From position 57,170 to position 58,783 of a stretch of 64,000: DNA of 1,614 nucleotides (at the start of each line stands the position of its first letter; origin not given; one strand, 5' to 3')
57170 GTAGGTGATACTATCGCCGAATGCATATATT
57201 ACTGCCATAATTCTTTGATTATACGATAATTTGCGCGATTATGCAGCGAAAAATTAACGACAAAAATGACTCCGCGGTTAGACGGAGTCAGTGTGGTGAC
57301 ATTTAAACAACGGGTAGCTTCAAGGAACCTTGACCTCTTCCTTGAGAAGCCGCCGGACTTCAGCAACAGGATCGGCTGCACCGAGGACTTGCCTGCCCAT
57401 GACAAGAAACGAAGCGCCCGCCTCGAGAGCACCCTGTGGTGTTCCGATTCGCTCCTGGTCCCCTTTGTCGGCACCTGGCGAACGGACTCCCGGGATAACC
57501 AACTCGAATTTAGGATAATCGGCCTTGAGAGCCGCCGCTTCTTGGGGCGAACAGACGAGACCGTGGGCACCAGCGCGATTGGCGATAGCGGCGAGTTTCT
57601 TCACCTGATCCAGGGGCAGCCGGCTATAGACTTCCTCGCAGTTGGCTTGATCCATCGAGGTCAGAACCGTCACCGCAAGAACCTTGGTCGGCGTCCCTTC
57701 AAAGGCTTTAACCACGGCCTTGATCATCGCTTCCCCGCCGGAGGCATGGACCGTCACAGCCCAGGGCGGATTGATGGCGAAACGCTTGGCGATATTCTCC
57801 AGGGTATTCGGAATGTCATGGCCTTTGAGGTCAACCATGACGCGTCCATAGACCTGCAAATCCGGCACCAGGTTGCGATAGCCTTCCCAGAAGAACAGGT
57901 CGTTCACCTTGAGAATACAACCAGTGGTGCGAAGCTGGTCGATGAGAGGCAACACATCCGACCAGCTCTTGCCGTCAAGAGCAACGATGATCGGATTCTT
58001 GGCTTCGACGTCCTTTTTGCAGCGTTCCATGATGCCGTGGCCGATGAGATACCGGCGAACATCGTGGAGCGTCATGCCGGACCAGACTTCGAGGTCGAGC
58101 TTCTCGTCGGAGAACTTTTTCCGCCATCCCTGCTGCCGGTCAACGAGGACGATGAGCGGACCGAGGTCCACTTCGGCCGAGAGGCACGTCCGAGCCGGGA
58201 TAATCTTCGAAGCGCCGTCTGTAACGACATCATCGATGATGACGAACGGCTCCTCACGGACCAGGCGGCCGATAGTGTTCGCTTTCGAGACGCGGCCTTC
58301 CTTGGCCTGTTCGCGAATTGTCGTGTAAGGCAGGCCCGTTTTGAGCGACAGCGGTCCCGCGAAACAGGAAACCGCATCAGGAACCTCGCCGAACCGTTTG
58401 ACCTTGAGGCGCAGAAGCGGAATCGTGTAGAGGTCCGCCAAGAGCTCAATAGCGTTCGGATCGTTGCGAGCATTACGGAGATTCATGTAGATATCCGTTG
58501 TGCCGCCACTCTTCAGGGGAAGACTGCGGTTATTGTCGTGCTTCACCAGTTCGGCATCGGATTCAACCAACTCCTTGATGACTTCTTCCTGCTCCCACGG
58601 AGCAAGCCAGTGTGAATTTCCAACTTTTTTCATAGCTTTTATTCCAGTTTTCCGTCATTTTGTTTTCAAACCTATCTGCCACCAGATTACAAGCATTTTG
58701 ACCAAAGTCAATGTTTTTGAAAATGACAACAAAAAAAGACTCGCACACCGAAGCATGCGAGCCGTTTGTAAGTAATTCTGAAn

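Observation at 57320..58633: Single-polypeptide OPRTase-ODCase (UMP-synthase-like PyrE-PyrF fusion) in a bacterium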

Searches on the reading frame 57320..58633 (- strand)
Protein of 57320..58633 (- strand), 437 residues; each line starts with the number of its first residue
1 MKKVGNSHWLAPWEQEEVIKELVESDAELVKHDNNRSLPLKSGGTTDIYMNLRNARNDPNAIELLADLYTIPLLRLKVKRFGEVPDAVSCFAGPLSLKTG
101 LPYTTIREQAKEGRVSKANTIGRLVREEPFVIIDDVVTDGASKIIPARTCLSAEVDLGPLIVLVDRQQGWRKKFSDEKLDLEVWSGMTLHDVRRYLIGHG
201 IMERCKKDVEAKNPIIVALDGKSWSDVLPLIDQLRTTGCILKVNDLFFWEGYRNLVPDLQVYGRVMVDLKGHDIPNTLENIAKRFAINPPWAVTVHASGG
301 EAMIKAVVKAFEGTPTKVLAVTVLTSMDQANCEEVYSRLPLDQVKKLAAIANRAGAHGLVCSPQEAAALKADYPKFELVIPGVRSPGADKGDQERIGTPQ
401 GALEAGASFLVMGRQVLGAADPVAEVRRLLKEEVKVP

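Call 3: search_protein_families(library=pfam, proteins=[window:57320-58633:-], max_evalue=0.01)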
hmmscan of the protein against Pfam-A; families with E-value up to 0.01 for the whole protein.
window:57320-58633:- (437 aa): 1 family
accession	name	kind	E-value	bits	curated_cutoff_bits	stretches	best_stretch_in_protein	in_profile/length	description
PF00215.30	OMPdecase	-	1e-42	147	27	1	214-428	2-220/221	Orotidine 5'-phosphate decarboxylase / HUMPS family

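Call 4: search_protein_families(library=ncbifam, proteins=[window:57320-58633:-], max_evalue=0.01)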
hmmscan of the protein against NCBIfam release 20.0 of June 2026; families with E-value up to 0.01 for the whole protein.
window:57320-58633:- (437 aa): 8 families
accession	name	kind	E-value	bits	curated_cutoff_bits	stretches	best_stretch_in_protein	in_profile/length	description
NF001273.0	PRK00230.1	equivalog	1.5e-56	191.4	193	1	211-432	3-228/233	orotidine-5'-phosphate decarboxylase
TIGR01740.1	pyrF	equivalog_domain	2.5e-39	135.2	92.3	1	216-429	2-215/216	orotidine-5'-phosphate decarboxylase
NF010386.0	PRK13813.1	equivalog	1.4e-35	122.9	208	1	211-432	3-212/216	orotidine 5'-phosphate decarboxylase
NF010382.0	PRK13809.1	equivalog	4.8e-10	39.2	208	1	40-204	30-193/210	orotate phosphoribosyltransferase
TIGR00336.1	pyrE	equivalog_domain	5.6e-08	32.8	106.8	1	39-190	15-171/173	orotate phosphoribosyltransferase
NF004034.0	PRK05500.1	equivalog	3.8e-05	22.5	656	1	42-179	309-445/478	bifunctional orotidine-5'-phosphate decarboxylase/orotate phosphoribosyltransferase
NF007758.0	PRK10439.1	equivalog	0.002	17.1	222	1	166-236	170-236/418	enterochelin esterase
TIGR02127.1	pyrF_sub2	equivalog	0.0047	16.1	110.6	1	264-399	88-234/261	orotidine-5'-phosphate decarboxylase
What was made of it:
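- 57338..58003 (-): C-terminal ODC (PyrF) TIM-barrel domain, aa 211-432. PF00215, TIGR01740 and NF001273 (calls 3, 4).
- On Orotidine 5'-phosphate decarboxylase (PyrF): The NF001273 equivalog scores 191.4 bits vs 193, just below its cutoff (calls 3, 4).
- On ODC-OPRT bifunctional enzyme (NF004034 / PRK05500): The order is the opposite, and the score is 22.5 bits (call 4).
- Closest known: ODC-OPRT bifunctional enzymes. Different: The query scores 22.5 bits against a cutoff of 656 for NF004034 (call 4).
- Checked: TIGR01740 pyrF scores 135 bits against a cutoff of 92 (calls 3, 4). The pyrE models are also far below their cutoffs (TIGR00336 32.8 vs 106.8; call 4).
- The pyrE equivalog models are far below their cutoffs (call 4).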

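Call 8: find_homologous_proteins(query=window:57320-58633:-, max_evalue=0.00001)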
Query window:57320-58633:- (437 aa): 4208 proteins with E <= 0.00001 among 8000 candidates; the best 120 are listed.
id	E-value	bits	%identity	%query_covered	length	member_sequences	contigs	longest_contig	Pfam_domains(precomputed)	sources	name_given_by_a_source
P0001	3.2e-281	951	97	100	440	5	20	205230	PF00215.31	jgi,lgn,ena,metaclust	metaclust:\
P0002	9.2e-257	870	87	100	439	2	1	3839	PF00215.31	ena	-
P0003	2.6e-250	849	86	100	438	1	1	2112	PF00215.31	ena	-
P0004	2.5e-238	809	81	100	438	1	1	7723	PF00215.31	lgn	-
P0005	8.7e-238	808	80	100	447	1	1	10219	PF00215.31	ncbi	-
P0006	3.6e-232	789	79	100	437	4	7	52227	PF00215.31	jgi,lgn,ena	-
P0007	4.3e-209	713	72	100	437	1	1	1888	PF00215.31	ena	-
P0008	4.7e-209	713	72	100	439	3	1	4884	PF00215.31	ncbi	ncbi:MAG: orotidine-5'-phosphate decarboxylase [Candidatus Paceibacterota bacterium]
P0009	1.9e-208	711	72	99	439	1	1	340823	PF00215.31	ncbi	-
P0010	2.8e-204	697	71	100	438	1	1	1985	PF00215.31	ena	-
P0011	3.2e-203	694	72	96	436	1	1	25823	PF00215.31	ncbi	-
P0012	1.9e-202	691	71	98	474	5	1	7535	PF00215.31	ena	-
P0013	1.8e-200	685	68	99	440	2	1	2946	PF00215.31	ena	-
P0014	8.4e-185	633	65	100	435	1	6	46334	PF00156.34,PF00215.31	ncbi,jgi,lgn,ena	-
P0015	2.9e-184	631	66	99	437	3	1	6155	PF00215.31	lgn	-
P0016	1.1e-183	629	65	98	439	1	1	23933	PF00215.31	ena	-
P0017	2.2e-183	628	65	98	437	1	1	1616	PF00215.31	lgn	-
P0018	2.6e-182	625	65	98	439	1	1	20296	PF00215.31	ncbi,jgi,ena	ncbi:MAG: orotidine-5'-phosphate decarboxylase [Minisyncoccia bacterium]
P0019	5.0e-181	621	64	99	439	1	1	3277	PF00215.31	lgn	-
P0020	2.1e-180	619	65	98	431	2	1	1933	PF00215.31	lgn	-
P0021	9.5e-180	616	63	100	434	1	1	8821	PF00215.31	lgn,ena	-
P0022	2.1e-179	615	64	99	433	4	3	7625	PF00215.31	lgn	-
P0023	1.2e-177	610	63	100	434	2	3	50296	PF00215.31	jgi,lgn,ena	-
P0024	2.0e-176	605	61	99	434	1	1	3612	PF00215.31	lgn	-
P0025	6.6e-176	604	62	98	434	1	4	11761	PF00215.31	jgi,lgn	-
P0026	9.5e-176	603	64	98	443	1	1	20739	PF00215.31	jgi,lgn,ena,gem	-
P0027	4.2e-175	601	63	99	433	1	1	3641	PF00215.31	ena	-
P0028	1.2e-174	600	63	98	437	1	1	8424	PF00215.31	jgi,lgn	jgi:orotidine-5'-phosphate decarboxylase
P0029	2.4e-174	599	63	98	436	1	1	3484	PF00215.31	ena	-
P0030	4.1e-174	598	62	98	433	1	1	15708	PF00215.31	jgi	-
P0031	4.4e-174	598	63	98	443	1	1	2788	PF00215.31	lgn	-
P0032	9.0e-174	597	64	98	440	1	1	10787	PF00215.31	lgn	-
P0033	1.2e-173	596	62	99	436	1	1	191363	PF00215.31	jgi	jgi:orotidine-5'-phosphate decarboxylase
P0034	5.4e-173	594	63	98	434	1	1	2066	PF00215.31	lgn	-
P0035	7.5e-173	594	63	98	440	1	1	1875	PF00215.31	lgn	-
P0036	4.5e-172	591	61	98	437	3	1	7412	PF00215.31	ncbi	-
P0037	4.5e-172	591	62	99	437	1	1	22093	PF00215.31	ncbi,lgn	-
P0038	6.6e-172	591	61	98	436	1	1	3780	PF00215.31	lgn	-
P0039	1.1e-171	590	60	100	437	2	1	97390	PF00215.31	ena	-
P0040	1.6e-171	589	63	100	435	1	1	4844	PF00215.31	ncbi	-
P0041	3.1e-171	588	62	98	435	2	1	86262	PF00215.31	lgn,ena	-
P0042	4.0e-171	588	61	99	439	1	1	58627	PF00215.31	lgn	-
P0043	6.0e-171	587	62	98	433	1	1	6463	PF00215.31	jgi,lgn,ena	-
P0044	1.0e-170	587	63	99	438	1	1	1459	PF00215.31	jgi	jgi:orotidine-5'-phosphate decarboxylase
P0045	1.0e-170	587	61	98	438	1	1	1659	PF00215.31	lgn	-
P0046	1.3e-170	586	62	98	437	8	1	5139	PF00215.31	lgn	-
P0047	1.3e-170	586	59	99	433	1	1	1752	PF00215.31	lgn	-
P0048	2.5e-170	585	62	98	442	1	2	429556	PF00215.31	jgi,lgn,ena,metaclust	metaclust:\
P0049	2.7e-170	585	64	97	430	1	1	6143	PF00215.31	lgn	-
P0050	3.6e-170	585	62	98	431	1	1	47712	PF00215.31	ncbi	-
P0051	7.2e-170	584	61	100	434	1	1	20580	PF00215.31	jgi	jgi:orotidine-5'-phosphate decarboxylase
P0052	9.2e-170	584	61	99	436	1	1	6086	PF00215.31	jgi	jgi:orotidine-5'-phosphate decarboxylase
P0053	9.6e-170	583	61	100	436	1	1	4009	PF00215.31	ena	-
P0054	1.5e-169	583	60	99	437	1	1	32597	PF00215.31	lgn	-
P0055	1.5e-169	583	60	100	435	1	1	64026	PF00215.31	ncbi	ncbi:MAG: orotidine-5'-phosphate decarboxylase [Patescibacteria group bacterium]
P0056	1.6e-169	583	60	98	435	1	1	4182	PF00215.31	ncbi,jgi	-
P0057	2.1e-169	582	61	99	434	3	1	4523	PF00215.31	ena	-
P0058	2.6e-169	582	60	99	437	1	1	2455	PF00215.31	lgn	-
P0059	3.0e-169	582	62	98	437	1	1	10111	PF00215.31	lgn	-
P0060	3.4e-169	582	62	99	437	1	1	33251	PF00215.31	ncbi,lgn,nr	ncbi:MAG: orotidine-5'-phosphate decarboxylase [bacterium]|nr:orotidine-5'-phosphate decarboxylase [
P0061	4.5e-169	581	62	98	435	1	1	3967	PF00215.31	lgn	-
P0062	5.3e-169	581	60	100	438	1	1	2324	PF00215.31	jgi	jgi:orotidine-5'-phosphate decarboxylase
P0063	5.5e-169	581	64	98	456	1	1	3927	PF00215.31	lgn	-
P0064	1.4e-168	580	61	100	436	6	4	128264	PF00215.31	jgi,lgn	-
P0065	2.6e-168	579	60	100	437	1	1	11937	PF00215.31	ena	-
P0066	5.2e-168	578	61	98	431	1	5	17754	PF00215.31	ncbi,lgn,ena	ncbi:MAG: orotidine-5'-phosphate decarboxylase [Patescibacteria group bacterium]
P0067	6.1e-168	578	62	100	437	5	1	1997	PF00215.31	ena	-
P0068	8.3e-168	577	60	100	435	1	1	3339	PF00215.31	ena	-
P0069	1.1e-167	577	60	100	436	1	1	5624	PF00215.31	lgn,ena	-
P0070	1.6e-167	576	60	100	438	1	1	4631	PF00215.31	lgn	-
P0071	2.3e-167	576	60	98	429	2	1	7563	PF00215.31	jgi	-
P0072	1.5e-166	573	60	99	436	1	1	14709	PF00215.31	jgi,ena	-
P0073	2.0e-166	573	59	98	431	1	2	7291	PF00215.31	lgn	-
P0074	2.8e-166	572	62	96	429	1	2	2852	PF00215.31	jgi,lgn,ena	-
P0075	8.3e-166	571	61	100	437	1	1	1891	PF00215.31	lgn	-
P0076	8.5e-166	570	60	100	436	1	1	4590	PF00215.31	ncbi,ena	-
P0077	1.4e-165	570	59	99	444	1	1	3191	PF00215.31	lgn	-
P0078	2.9e-165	569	59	100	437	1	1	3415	PF00215.31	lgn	-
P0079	3.0e-165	569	60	98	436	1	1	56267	PF00215.31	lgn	-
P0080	3.3e-165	569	61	100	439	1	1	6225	PF00215.31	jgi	-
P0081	6.6e-165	568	62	99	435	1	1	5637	PF00215.31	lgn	-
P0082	7.4e-165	567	59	99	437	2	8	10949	PF00215.31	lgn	-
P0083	1.0e-164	567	58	99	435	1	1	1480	PF00215.31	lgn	-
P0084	1.0e-164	567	61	98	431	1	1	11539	PF00215.31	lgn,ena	-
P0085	1.1e-164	567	62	98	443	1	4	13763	PF00215.31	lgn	-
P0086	1.6e-164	566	59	100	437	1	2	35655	PF00215.31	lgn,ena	-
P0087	1.6e-164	566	60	100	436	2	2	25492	PF00215.31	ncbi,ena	ncbi:MAG: orotidine-5'-phosphate decarboxylase [Patescibacteria group bacterium]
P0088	2.3e-164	566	60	98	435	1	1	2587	PF00215.31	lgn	-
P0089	2.4e-164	566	60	98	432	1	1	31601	PF00215.31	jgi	jgi:orotidine-5'-phosphate decarboxylase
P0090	3.2e-164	565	60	98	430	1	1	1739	PF00215.31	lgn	-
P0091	3.4e-164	565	59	99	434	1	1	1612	PF00215.31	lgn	-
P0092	7.0e-164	564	61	98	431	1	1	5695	PF00215.31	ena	-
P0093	7.4e-164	564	58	99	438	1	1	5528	PF00215.31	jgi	jgi:orotidine-5'-phosphate decarboxylase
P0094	1.1e-163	564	59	100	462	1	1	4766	PF00215.31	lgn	-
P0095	1.1e-163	563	59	100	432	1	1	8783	PF00215.31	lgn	-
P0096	1.5e-163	563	60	100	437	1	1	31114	PF00215.31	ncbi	ncbi:MAG: orotidine-5'-phosphate decarboxylase [bacterium]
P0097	1.5e-163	563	61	98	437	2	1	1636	PF00215.31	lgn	-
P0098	1.6e-163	563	58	98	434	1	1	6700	PF00215.31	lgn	-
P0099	2.2e-163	563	59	100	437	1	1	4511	PF00215.31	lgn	-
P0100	2.4e-163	562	58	98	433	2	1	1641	PF00215.31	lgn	-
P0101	2.5e-163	562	61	99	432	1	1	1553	PF00215.31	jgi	jgi:orotidine-5'-phosphate decarboxylase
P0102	4.0e-163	562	60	98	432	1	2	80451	PF00215.31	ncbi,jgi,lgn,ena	ncbi:MAG: orotidine-5'-phosphate decarboxylase [Candidatus Paceibacterota bacterium]|jgi:orotidine-5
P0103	4.5e-163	562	59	98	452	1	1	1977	PF00215.31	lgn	-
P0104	4.8e-163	561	60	100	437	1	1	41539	PF00215.31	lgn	-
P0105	1.3e-162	560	60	99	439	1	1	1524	PF00215.31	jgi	jgi:orotidine-5'-phosphate decarboxylase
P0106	1.6e-162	560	60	99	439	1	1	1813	PF00215.31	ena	-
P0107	1.6e-162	560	60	98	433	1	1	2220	PF00215.31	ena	-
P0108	3.2e-162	559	60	98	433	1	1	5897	PF00215.31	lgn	-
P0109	3.6e-162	559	59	100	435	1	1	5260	PF00215.31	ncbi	ncbi:MAG: orotidine-5'-phosphate decarboxylase [Patescibacteria group bacterium]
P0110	4.8e-162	558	59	100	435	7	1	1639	PF00215.31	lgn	-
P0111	5.5e-162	558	59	100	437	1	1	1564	PF00215.31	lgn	-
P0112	6.8e-162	558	62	99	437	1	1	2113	PF00156.34,PF00215.31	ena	-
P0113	7.1e-162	558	63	90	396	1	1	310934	PF00215.31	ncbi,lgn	-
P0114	7.7e-162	557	58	100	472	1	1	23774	PF00215.31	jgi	jgi:orotidine-5'-phosphate decarboxylase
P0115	8.1e-162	557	60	97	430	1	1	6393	PF00215.31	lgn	-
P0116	9.6e-162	557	58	100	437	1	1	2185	PF00215.31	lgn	-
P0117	1.0e-161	557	60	97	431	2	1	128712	PF00215.31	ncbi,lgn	-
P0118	1.3e-161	557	60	97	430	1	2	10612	PF00215.31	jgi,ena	-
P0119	1.5e-161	556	58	100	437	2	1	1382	PF00215.31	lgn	-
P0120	2.0e-161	556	61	98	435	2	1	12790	PF00215.31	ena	-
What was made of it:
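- More than 120 full-length homologue clusters (call 8).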

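Call 11: search_solved_structures(query=window:57320-58633:-, max_evalue=0.001, show_alignments=1)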
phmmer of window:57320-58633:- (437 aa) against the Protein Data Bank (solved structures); distinct sequences matched with E-value up to 0.001: 74 (the best 60 are shown).
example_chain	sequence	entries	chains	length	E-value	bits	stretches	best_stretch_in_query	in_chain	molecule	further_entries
8dop_A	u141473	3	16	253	1.7e-39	139.4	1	211-427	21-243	2,3-diketo-5-methylthiopentyl-1-phosphate enolase-phosphatase | Orotidine 5'-phosphate decarboxylase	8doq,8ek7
8cso_A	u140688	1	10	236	7.3e-39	137.3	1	215-429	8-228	Orotidine 5'-phosphate decarboxylase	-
1eix_A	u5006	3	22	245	1.7e-38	136.1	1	211-427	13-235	OROTIDINE 5'-MONOPHOSPHATE DECARBOXYLASE | OROTIDINE 5'-PHOSPHATE DECARBOXYLASE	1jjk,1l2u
3ldv_A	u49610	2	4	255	4.2e-38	134.8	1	214-424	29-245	Orotidine 5'-phosphate decarboxylase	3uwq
3tr2_A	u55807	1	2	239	1.5e-33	119.8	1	214-429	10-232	Orotidine 5'-phosphate decarboxylase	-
3tfx_A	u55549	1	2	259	6e-30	108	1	213-432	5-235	Orotidine 5'-phosphate decarboxylase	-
2yyt_A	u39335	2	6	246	1e-27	100.6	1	213-430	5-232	Orotidine 5'-phosphate decarboxylase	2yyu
27hh_A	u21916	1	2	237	6.9e-26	94.6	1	212-431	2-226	Orotidine 5'-phosphate decarboxylase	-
1dbt_A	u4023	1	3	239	1.3e-25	93.6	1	213-427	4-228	OROTIDINE 5'-PHOSPHATE DECARBOXYLASE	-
3ru6_A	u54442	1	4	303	3.3e-18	69.3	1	215-431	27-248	Orotidine 5'-phosphate decarboxylase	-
3qw4_B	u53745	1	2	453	1.3e-12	50.8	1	30-184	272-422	UMP synthase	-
1vqt_A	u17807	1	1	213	1e-06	31.4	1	264-430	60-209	Orotidine 5'-phosphate decarboxylase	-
4muz_A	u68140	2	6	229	5.9e-06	28.9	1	239-430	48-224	Orotidine 5'-phosphate decarboxylase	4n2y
4df0_A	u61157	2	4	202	7.2e-06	28.6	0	211-297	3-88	Orotidine 5'-phosphate decarboxylase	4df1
4gc4_A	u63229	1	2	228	1.9e-05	27.2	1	209-430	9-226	Orotidine 5'-phosphate decarboxylase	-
2wns_A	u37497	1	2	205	7e-05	25.4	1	39-177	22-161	OROTATE PHOSPHORIBOSYLTRANSFERASE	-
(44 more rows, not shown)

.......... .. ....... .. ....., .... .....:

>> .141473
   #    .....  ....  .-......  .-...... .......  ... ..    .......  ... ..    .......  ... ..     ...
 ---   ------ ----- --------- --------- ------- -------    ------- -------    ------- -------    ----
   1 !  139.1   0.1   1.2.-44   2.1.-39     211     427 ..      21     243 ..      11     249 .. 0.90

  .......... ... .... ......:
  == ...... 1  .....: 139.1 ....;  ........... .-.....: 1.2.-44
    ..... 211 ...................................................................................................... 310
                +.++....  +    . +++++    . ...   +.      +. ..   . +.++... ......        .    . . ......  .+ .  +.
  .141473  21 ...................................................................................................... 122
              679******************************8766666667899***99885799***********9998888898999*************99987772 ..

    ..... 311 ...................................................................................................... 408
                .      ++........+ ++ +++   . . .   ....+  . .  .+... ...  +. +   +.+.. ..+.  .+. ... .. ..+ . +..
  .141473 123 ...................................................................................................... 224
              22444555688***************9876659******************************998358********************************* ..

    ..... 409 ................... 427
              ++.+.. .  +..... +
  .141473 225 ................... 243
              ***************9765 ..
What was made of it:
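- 57815..57832 (-): ODC catalytic DxKxxD motif (D268, K270, D273). The partner residues D220 and K242 lie upstream. Aligned to the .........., ald and lkv motifs of Klebsiella PyrF (call 11).
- On Orotidine 5'-phosphate decarboxylase (PyrF): D220, K242, D268, K270 and D273 align to the corresponding motifs of Klebsiella PyrF (call 11).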

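Call 13: find_encoding_contigs(protein=P0001, flank=10000, max_places=3)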
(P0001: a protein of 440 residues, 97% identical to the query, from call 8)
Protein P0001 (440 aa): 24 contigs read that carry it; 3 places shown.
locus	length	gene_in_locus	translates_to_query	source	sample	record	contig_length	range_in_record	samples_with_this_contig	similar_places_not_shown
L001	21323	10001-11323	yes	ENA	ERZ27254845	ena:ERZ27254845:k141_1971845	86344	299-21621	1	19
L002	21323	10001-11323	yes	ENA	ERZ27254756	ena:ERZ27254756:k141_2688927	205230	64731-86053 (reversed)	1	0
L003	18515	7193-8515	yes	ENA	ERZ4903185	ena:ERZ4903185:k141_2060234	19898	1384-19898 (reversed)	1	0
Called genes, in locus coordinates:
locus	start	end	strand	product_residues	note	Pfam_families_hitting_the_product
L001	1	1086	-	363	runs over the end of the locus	PF03235:GmrSD_N, PF01844:HNH, PF14279:HNH_5 (weak)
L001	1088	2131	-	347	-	PF13651:EcoRI_methylase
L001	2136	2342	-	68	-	PF13560:HTH_31, PF12844:HTH_19, PF13443:HTH_26, PF01381:HTH_3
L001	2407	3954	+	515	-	PF00239:Resolvase, PF07508:Recombinase, PF13408:Zn_ribbon_recom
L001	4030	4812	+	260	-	PF00849:PseudoU_synth_2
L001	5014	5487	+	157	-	PF01245:Ribosomal_L19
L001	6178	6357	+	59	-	-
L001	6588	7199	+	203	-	-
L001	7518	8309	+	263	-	PF05675:DUF817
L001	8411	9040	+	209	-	PF01923:Cob_adeno_trans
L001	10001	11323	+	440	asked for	PF00215:OMPdecase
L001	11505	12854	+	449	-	PF01259:SAICAR_synt, PF00731:AIRC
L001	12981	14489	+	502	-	PF00206:Lyase_1, PF08328:ASL_C (weak)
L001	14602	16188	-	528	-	PF02142:MGS, PF01808:AICARFT_IMPCHas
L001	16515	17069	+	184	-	-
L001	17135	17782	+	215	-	PF13462:Thioredoxin_4, PF01323:DSBA, PF13743:Thioredoxin_5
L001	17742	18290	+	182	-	PF07884:VKOR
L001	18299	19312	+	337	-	PF03602:Cons_hypoth95 (weak), PF09445:Methyltransf_15 (weak), PF10672:Methyltrans_SAM (weak)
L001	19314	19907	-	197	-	PF00081:Sod_Fe_N (faint), PF02777:Sod_Fe_C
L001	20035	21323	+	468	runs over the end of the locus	PF13567:DUF4131, PF03772:Competence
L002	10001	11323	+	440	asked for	PF00215:OMPdecase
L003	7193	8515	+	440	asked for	PF00215:OMPdecase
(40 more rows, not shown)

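Call 15: find_encoding_contigs(protein=window:57320-58633:-, flank=10000, max_places=4)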
Protein window:57320-58633:- (437 aa): 7 contigs read that carry it; 4 places shown.
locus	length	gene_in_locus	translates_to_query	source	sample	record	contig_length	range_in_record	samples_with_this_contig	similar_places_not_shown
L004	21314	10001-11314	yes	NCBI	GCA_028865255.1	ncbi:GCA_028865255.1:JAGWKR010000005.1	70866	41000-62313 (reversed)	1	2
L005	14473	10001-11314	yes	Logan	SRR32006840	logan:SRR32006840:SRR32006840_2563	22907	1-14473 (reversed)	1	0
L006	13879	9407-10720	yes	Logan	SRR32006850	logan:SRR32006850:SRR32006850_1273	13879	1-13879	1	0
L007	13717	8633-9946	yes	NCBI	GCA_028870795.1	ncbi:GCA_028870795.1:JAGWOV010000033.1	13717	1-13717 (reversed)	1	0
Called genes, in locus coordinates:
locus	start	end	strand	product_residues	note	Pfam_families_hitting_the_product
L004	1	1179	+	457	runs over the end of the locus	PF00239:Resolvase, PF07508:Recombinase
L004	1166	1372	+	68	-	-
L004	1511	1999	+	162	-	-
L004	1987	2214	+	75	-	-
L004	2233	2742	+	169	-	PF01850:PIN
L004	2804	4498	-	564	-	PF00239:Resolvase, PF07508:Recombinase, PF13408:Zn_ribbon_recom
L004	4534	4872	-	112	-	-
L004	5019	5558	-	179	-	-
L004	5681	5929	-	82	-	PF18903:DUF5659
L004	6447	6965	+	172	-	-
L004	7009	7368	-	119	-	-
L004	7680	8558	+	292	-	PF01180:DHO_dh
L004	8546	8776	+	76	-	-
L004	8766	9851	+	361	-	-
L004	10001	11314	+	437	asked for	PF00215:OMPdecase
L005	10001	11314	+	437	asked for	PF00215:OMPdecase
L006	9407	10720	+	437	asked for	PF00215:OMPdecase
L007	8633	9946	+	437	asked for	PF00215:OMPdecase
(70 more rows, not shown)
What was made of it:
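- On Horizontally acquired genomic island: Recombinase genes do lie upstream of pyrD (call 15), but they are beyond the pyr genes.
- Serine recombinases and a PIN gene lie upstream of pyrD (call 15). The identical ORF appears in independent assemblies (call 15).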
